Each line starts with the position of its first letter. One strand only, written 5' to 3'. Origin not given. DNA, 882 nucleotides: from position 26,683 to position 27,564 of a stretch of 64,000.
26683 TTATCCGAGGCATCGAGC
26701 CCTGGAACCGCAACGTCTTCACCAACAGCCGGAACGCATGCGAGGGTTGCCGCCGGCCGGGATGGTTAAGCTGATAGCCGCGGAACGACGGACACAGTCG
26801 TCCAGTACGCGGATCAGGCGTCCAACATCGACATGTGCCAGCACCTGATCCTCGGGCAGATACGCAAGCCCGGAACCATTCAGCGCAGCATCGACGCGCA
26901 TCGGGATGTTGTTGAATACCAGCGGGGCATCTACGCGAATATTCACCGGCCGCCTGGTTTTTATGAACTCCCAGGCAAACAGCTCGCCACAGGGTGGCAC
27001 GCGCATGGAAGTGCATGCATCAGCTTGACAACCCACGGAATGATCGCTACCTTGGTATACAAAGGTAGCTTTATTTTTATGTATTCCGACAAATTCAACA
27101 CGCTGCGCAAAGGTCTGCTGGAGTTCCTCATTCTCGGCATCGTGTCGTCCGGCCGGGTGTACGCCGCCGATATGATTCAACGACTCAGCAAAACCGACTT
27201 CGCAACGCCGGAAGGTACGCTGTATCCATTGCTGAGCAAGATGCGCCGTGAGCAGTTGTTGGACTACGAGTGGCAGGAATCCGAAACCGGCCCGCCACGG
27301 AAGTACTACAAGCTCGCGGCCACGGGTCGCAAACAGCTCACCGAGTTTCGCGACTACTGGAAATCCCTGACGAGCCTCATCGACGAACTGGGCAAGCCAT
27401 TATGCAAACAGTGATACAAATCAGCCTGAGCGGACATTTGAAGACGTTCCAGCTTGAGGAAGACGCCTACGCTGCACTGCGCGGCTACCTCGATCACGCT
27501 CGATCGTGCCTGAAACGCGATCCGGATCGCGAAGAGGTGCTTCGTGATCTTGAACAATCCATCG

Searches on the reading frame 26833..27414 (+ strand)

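Call 17: search_protein_families(library=pfam, proteins=[window:26833-27414:+], max_evalue=0.0001)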
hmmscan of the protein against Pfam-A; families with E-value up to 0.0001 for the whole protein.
window:26833-27414:+ (193 aa): 1 family
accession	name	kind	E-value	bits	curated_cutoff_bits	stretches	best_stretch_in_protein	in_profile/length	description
PF03551.20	PadR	-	1.1e-16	61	27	1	100-171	1-75/75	Transcriptional regulator PadR-like family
